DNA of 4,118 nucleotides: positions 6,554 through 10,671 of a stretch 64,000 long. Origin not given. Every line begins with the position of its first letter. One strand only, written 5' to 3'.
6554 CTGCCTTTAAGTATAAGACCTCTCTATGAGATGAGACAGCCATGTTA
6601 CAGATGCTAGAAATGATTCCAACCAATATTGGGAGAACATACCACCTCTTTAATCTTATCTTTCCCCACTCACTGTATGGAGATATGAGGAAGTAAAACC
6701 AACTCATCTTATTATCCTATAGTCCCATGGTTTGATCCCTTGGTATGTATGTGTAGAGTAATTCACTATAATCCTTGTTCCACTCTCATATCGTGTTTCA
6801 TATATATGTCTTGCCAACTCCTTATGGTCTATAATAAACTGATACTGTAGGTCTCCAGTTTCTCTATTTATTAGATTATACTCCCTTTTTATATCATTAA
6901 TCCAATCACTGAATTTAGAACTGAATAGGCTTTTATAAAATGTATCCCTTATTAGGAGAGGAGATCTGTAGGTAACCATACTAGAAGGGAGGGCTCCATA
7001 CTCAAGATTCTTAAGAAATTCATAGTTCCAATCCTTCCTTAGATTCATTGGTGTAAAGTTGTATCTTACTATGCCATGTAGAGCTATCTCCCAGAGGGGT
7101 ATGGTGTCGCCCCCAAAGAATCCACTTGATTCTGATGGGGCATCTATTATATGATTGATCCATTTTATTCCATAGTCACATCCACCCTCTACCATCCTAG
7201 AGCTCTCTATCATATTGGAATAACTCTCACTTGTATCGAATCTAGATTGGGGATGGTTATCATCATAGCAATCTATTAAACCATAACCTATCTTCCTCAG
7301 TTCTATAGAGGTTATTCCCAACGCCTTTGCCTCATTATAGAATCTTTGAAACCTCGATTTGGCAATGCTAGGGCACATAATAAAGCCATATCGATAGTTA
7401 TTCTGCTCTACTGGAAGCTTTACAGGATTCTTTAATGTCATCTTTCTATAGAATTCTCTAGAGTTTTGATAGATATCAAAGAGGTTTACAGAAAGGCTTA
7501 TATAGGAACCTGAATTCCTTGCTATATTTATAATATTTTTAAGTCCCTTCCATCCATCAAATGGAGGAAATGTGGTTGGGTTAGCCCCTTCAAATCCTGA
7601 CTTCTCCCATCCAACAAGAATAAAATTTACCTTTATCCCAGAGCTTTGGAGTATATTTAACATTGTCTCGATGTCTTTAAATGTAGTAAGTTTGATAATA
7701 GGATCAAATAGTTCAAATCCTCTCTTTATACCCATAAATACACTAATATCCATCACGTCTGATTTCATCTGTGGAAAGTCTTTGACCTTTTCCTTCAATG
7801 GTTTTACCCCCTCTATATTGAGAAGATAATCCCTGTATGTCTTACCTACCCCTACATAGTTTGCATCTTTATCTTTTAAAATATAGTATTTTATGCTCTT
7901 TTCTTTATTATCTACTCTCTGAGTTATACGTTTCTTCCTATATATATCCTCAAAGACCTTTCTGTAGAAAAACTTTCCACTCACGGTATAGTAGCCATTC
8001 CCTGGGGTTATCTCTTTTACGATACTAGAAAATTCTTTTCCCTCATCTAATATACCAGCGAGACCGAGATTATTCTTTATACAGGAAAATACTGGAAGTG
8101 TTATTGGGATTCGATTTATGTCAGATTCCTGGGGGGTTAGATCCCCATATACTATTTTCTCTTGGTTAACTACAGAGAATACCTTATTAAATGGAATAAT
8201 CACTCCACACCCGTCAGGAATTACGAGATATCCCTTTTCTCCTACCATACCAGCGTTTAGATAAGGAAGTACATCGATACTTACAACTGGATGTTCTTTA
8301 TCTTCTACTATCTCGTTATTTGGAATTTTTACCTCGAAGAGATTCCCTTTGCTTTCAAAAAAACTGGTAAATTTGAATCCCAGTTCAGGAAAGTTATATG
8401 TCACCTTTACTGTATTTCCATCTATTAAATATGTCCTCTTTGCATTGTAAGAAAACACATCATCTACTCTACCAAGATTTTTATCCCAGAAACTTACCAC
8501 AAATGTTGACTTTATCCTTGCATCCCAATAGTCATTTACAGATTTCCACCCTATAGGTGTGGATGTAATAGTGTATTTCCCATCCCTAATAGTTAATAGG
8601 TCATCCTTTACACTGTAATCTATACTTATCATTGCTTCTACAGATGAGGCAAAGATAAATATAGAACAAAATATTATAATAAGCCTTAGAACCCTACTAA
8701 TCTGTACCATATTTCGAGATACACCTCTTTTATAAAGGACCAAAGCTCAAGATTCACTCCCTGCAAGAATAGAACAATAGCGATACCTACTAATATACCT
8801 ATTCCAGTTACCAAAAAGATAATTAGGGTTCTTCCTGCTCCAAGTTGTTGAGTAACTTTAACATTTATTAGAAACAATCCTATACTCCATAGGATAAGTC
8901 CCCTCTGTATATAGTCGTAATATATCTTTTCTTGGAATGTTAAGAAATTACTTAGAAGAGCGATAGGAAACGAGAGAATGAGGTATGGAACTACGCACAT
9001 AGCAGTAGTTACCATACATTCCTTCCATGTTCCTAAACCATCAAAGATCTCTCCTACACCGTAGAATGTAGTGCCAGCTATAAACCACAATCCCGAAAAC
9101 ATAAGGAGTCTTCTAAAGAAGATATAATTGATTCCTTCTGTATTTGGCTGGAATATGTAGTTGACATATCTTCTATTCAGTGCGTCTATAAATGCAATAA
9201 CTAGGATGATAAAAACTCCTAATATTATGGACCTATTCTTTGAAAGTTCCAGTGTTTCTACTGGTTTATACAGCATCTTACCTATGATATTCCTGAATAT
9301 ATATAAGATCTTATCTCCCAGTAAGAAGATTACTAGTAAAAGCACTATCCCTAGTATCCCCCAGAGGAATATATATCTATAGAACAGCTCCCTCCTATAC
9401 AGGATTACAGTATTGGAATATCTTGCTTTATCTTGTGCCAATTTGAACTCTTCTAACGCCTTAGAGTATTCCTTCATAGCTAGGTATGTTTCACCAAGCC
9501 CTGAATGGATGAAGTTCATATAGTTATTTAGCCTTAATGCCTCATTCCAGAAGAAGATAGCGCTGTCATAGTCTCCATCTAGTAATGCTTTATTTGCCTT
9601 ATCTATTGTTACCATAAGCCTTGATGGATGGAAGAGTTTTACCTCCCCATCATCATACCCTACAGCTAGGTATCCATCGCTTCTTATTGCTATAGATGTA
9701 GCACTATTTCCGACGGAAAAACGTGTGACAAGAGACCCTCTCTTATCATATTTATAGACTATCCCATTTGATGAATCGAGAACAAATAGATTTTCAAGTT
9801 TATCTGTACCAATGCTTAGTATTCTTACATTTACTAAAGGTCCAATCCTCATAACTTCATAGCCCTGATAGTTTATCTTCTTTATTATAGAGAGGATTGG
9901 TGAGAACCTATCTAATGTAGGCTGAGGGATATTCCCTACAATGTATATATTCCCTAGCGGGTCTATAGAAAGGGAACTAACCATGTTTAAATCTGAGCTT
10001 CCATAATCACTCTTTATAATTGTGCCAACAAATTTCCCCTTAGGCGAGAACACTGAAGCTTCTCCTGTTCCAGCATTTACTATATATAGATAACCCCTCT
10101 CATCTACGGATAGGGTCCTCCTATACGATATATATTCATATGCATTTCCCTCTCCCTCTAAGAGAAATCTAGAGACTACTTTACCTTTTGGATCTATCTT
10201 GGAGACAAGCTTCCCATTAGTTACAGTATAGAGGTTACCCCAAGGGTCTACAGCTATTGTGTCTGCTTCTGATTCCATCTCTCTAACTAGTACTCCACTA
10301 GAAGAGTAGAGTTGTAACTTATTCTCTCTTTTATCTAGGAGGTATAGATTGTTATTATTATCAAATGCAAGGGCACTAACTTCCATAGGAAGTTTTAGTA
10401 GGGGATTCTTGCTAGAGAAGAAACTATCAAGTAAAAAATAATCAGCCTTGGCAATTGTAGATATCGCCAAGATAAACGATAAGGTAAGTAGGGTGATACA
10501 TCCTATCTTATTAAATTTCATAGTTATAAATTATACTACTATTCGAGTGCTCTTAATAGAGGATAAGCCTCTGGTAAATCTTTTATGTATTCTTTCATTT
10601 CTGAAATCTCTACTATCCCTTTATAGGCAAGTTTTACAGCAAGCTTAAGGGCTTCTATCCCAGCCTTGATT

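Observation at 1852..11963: Eight-gene minus-strand string: RuBisCO-like protein, YknW/X/Z-like envelope module and orphan MalF/MalG permeases, with no ATPase or binding protein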

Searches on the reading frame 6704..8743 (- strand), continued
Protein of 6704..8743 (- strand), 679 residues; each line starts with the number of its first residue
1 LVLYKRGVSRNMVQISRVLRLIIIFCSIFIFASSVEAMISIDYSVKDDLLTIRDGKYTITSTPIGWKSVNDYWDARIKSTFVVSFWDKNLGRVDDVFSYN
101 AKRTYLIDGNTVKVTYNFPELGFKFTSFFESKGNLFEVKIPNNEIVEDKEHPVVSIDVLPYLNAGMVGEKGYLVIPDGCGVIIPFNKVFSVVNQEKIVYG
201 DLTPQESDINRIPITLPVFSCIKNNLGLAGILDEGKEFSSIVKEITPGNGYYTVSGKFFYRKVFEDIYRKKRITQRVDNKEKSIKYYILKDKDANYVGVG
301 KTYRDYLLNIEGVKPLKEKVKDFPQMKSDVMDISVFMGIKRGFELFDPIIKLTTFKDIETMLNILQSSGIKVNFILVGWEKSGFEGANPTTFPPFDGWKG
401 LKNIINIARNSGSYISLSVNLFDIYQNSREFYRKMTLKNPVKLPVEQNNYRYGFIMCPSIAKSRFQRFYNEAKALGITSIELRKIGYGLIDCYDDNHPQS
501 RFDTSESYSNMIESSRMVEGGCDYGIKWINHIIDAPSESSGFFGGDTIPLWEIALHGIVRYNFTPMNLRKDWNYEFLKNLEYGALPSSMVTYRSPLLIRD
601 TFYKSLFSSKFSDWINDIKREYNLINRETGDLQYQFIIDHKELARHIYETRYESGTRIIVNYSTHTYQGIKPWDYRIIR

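Call 84: search_solved_structures(query=A2, max_evalue=1, show_alignments=4)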
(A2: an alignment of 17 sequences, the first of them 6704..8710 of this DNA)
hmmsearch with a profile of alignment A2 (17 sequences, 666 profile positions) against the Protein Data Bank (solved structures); distinct sequences matched with E-value up to 1: 3.
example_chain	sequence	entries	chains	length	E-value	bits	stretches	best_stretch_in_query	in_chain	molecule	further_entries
5wzq_A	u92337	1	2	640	2.4e-10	42.7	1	264-489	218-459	Alpha-N-acetylgalactosaminidase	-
5wzn_A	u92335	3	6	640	1.2e-09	40.4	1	264-489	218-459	Alpha-N-acetylgalactosaminidase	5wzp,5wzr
3t4d_A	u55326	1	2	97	0.48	12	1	171-230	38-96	Potassium channel protein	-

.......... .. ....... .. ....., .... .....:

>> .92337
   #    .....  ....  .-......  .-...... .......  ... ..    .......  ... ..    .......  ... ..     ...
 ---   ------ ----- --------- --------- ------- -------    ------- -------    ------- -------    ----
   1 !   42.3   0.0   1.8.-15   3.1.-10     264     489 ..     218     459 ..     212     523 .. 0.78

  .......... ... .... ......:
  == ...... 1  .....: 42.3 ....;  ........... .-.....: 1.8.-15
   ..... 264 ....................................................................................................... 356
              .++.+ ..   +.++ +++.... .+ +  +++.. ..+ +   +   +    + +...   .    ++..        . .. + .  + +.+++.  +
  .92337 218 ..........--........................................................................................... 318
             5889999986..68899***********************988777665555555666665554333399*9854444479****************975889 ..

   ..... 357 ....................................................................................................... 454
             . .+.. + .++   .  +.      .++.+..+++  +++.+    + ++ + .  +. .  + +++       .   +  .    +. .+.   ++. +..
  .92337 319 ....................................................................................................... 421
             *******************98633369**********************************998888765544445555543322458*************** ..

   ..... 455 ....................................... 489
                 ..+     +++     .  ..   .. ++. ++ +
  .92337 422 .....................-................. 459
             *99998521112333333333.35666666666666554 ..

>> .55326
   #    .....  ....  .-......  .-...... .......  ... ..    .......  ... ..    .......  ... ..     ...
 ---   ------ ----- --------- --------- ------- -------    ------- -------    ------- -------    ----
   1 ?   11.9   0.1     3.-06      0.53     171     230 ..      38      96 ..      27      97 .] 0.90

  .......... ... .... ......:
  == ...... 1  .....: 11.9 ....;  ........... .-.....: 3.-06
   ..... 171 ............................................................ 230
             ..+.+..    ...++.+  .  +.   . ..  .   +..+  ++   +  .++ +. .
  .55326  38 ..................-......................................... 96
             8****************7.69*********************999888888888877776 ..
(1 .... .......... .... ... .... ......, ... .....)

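Call 97: find_encoding_contigs(protein=P0035, flank=9000, max_places=1)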
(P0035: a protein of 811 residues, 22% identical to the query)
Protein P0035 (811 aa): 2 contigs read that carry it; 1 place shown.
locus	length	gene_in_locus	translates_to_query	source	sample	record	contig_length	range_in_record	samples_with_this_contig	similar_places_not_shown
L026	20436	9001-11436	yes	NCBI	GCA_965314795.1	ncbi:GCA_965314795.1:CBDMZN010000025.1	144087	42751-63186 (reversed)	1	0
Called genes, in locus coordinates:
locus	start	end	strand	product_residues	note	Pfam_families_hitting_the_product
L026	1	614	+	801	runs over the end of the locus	PF02018:CBM_4_9 (faint)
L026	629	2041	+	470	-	PF01547:SBP_bac_1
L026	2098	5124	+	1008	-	PF01547:SBP_bac_1, PF13416:SBP_bac_8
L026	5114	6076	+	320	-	PF00528:BPD_transp_1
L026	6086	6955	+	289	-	PF00528:BPD_transp_1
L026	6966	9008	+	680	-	PF01436:NHL (faint), PF04893:Yip1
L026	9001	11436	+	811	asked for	PF18952:DUF5696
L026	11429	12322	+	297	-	PF00528:BPD_transp_1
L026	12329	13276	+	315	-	PF00528:BPD_transp_1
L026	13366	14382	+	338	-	PF00356:LacI (weak), PF00532:Peripla_BP_1, PF13407:Peripla_BP_4, PF13377:Peripla_BP_3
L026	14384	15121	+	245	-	PF00722:Glyco_hydro_16, PF26113:GH16_XgeA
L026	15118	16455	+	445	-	PF02055:Glyco_hydro_30, PF17189:Glyco_hydro_30C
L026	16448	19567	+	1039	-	-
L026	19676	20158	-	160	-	-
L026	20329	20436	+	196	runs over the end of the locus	PF00265:TK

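Call 98: find_encoding_contigs(protein=P0039, flank=9000, max_places=1)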
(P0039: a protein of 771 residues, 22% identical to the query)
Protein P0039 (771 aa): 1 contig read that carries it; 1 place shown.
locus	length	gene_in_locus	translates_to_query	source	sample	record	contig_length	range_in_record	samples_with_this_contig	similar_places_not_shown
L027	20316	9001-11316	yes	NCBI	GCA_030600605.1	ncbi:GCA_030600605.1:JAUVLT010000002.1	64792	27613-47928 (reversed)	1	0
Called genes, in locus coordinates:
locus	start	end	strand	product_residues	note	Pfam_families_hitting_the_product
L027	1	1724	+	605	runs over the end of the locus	PF01547:SBP_bac_1 (faint)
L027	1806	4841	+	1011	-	PF01547:SBP_bac_1, PF13416:SBP_bac_8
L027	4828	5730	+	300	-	PF00528:BPD_transp_1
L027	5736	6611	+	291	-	PF00528:BPD_transp_1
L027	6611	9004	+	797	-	PF04893:Yip1 (weak)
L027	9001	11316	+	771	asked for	PF18952:DUF5696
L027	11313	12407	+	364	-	PF00528:BPD_transp_1 (weak)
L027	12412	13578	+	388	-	-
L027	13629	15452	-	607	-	PF02903:Alpha-amylase_N, PF00128:Alpha-amylase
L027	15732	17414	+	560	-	PF00128:Alpha-amylase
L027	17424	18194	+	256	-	PF00756:Esterase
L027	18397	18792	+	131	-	PF01029:NusB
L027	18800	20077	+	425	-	PF13742:tRNA_anti_2, PF01336:tRNA_anti-codon, PF02601:Exonuc_VII_L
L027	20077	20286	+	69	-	PF02609:Exonuc_VII_S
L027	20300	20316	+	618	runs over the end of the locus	PF13292:DXP_synthase_N, PF02779:Transket_pyr, PF02780:Transketolase_C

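Call 99: find_encoding_contigs(protein=P0036, flank=9000, max_places=1)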
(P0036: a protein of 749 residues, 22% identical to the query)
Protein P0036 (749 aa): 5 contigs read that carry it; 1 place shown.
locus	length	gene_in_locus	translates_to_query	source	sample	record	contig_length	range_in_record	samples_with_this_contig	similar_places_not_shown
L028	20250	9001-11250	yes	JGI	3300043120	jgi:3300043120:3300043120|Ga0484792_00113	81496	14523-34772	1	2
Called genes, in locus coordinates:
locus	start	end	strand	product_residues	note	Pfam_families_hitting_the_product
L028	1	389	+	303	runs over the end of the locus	PF12833:HTH_18, PF00165:HTH_AraC (weak)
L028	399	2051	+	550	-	-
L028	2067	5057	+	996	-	PF01547:SBP_bac_1, PF13416:SBP_bac_8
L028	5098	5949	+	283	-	PF00528:BPD_transp_1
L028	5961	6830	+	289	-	PF00528:BPD_transp_1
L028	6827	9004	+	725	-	PF04893:Yip1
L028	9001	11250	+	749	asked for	PF18952:DUF5696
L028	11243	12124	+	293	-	-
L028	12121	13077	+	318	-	PF00528:BPD_transp_1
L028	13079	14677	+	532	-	PF00128:Alpha-amylase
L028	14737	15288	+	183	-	PF01872:RibD_C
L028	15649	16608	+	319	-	PF04069:OpuAC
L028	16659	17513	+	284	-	PF00528:BPD_transp_1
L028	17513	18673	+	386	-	PF00005:ABC_tran, PF13304:AAA_21 (faint), PF00571:CBS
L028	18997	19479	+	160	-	PF04542:Sigma70_r2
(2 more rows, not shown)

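Call 101: search_protein_families(library=pfam, proteins=[L021:2648-5608:+, L022:2312-5245:+, L021:7362-9521:+], max_evalue=0.01)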
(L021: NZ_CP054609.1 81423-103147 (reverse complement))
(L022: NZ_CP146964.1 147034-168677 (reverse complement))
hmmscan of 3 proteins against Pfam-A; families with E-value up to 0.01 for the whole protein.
L021:2648-5608:+ (986 aa): 2 families
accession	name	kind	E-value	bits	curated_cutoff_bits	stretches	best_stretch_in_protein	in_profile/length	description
PF01547.30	SBP_bac_1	-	1.8e-22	81.1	26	1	584-861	6-307/307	Bacterial extracellular solute-binding protein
PF13416.11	SBP_bac_8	-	2.4e-19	70.6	27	1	593-864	5-253/279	Bacterial extracellular solute-binding protein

L022:2312-5245:+ (977 aa): 2 families
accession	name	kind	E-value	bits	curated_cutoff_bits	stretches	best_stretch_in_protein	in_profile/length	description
PF01547.30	SBP_bac_1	-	2.4e-21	77.5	26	1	602-872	23-306/307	Bacterial extracellular solute-binding protein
PF13416.11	SBP_bac_8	-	1.6e-19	71.2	27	1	617-877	30-254/279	Bacterial extracellular solute-binding protein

L021:7362-9521:+ (719 aa): 11 families
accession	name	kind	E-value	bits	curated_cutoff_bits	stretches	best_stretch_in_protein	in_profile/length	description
PF01436.27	NHL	-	6.7e-17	61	20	2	130-154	2-26/28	NHL repeat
PF04893.22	Yip1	-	2.4e-09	37.7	28.6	1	526-694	3-171/173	Yip1 domain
PF08450.18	SGL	-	2.4e-09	37.6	26.3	1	97-170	146-224/246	SMP-30/Gluconolactonase/LRE-like region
PF22701.2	Mala_s_1-like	-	2.3e-06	28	27.5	1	86-156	88-156/195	Mal s 1 allergenic protein-like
PF13449.12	Phytase-like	-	6e-06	26.8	27.6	0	92-128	74-110/284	Esterase-like activity of phytase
PF06739.17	SBBP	-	7e-06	26.3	20.5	0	181-196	14-29/38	Beta-propeller repeat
PF17170.10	DUF5128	-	9.8e-06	25.4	22.9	0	87-128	91-134/321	6-bladed beta-propeller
PF25021.1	TEN_NHL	-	0.00014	21.5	27.1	0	128-154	328-354/357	Teneurin NHL domain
PF14559.12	TPR_19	-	0.0017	19.1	25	1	404-450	1-47/68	Tetratricopeptide repeat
PF24684.1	Vgb_lyase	-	0.0028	17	50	1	76-162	169-255/290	Virginiamycin B lyase family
PF07719.23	TPR_2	-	0.0059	17.1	27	0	430-451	3-24/34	Tetratricopeptide repeat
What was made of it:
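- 8686..10521 (-): Fusion of a signal peptide, an NHL beta-propeller, TPR repeats and a C-terminal Yip1 membrane domain, 611 aa. The same NHL-TPR-Yip1 architecture occurs in the Paenibacillus 'YIP1 family protein' next to DUF5696 (call 101).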

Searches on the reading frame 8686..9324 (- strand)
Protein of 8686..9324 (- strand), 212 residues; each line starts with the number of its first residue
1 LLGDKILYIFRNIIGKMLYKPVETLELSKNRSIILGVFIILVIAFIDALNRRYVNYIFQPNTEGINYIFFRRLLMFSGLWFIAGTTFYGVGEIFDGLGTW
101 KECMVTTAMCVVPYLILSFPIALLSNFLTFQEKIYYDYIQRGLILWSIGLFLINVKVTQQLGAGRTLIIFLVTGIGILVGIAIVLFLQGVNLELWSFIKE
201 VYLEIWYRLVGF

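Call 50: search_protein_families(library=pfam, proteins=[window:8686-9324:-], max_evalue=10)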
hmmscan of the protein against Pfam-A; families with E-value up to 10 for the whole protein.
window:8686-9324:- (212 aa): 2 families
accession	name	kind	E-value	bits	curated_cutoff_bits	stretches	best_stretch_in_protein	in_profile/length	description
PF04893.22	Yip1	-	2.1e-08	34.7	28.6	1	20-182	6-171/173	Yip1 domain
PF09843.14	DUF2070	-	0.016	14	30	1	29-192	15-149/561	Predicted membrane protein (DUF2070)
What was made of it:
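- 8686..10521 (-): The isolated C-terminus scores 34.7 bits for Yip1 (call 50).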

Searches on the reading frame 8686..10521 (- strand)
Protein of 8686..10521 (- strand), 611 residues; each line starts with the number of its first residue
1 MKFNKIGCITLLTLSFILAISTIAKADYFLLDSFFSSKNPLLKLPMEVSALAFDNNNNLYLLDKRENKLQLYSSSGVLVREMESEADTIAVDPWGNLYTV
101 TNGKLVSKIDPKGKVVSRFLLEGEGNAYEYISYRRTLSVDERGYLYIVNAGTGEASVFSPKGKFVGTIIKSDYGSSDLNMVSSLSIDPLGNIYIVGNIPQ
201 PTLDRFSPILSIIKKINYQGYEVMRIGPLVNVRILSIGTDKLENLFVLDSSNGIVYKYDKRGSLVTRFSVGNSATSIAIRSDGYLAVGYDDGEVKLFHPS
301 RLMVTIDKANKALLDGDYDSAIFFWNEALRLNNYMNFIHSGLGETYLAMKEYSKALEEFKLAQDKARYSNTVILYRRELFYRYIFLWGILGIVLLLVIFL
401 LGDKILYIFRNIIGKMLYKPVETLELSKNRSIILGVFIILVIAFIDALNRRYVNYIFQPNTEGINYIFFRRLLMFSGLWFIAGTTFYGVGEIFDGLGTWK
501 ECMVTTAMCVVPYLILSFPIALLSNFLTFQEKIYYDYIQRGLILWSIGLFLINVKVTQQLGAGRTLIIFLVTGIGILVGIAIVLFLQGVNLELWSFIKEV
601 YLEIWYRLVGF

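Call 4: search_protein_families(library=pfam, proteins=[window:8686-10521:-], max_evalue=0.01)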
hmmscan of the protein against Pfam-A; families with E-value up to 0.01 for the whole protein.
window:8686-10521:- (611 aa): 7 families
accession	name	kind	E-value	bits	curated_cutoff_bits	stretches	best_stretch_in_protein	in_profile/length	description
PF07719.23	TPR_2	-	4.3e-06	26.9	27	0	338-363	3-28/34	Tetratricopeptide repeat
PF00515.34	TPR_1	-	1.2e-05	25.4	27.8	0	339-362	4-27/34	Tetratricopeptide repeat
PF06739.17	SBBP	-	3.9e-05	24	20.5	0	182-197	16-31/38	Beta-propeller repeat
PF22701.2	Mala_s_1-like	-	5.5e-05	23.5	27.5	0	137-291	4-149/195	Mal s 1 allergenic protein-like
PF04893.22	Yip1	-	5.9e-05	23.4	28.6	1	419-581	6-171/173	Yip1 domain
PF08450.18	SGL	-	0.0031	17.6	26.3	0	78-119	178-220/246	SMP-30/Gluconolactonase/LRE-like region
PF14559.12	TPR_19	-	0.008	16.9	25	0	312-365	1-54/68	Tetratricopeptide repeat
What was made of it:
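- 8686..10521 (-): Pfam gives TPR, SBBP, SGL and Yip1 matches (call 4).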

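Call 29: search_protein_families(library=ncbifam, proteins=[window:8686-10521:-], max_evalue=0.01)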
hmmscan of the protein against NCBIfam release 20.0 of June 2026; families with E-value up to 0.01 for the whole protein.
window:8686-10521:- (611 aa): 2 families
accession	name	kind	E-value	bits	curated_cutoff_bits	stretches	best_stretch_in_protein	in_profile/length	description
NF035926.1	scyF_NHL_VPEP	equivalog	2.9e-09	36.6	350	1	95-271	114-286/376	scytonemin biosynthesis PEP-CTERM protein ScyF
NF047494.1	Lepto_SBBP_lipo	equivalog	0.0022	16.7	400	0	183-255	310-389/466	SBBP repeat beta-propeller lipoprotein, LipL53 family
